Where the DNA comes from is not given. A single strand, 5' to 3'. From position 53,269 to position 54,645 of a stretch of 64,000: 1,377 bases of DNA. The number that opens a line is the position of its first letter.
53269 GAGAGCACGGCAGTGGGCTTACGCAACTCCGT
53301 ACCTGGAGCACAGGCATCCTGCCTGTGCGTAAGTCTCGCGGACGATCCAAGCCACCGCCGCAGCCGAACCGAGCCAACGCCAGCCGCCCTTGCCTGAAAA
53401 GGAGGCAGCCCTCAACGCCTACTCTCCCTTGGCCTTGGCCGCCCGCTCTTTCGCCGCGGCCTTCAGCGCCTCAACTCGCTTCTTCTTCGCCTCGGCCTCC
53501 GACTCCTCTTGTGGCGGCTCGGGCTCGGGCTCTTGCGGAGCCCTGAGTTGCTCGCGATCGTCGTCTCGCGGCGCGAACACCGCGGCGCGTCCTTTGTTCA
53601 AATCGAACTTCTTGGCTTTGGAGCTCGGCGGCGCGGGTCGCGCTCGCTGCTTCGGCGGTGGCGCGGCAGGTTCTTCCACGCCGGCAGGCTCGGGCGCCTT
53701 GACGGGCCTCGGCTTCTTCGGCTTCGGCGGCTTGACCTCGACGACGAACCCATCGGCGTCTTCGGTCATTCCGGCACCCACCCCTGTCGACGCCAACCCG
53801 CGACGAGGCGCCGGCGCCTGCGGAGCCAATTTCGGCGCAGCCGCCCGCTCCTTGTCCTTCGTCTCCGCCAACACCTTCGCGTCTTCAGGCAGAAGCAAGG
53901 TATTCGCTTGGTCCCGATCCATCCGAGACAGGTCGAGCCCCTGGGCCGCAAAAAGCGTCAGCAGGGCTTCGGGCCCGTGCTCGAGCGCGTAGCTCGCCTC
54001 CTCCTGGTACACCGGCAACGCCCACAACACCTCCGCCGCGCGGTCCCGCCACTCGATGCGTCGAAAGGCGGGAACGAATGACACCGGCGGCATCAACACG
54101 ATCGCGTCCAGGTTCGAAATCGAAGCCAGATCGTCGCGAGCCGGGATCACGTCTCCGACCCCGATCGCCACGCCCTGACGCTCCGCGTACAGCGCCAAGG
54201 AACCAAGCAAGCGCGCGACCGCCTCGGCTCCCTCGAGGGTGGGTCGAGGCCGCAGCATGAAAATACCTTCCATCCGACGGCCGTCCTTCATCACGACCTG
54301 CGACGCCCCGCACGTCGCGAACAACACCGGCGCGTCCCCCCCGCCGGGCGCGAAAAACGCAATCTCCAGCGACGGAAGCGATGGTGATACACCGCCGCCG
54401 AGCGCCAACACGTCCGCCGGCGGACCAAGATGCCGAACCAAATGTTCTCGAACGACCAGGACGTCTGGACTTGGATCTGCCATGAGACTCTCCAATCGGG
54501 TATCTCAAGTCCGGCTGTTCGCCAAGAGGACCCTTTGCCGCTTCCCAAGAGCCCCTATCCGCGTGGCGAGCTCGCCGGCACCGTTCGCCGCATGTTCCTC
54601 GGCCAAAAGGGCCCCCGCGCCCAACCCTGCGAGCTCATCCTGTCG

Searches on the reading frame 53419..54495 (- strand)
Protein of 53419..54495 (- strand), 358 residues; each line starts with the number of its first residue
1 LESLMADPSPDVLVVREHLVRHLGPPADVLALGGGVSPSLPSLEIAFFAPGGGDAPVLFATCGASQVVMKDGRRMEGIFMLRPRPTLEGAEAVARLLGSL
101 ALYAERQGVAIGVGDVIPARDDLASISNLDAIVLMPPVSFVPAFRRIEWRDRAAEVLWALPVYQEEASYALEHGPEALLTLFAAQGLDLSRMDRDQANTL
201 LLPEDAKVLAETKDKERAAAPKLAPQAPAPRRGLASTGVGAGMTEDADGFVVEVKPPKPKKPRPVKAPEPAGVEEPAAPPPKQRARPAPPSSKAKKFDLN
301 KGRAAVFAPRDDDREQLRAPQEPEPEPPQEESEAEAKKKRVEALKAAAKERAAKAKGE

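Call 13: search_protein_families(library=pfam, proteins=[window:53419-54495:-], max_evalue=0.01)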
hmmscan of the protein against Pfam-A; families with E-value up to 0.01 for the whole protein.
window:53419-54495:- (358 aa): 1 family
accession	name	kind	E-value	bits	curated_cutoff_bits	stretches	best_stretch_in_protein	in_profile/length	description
PF05076.18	SUFU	-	1.4e-15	58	25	1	42-194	4-171/172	Suppressor of fused protein (SUFU)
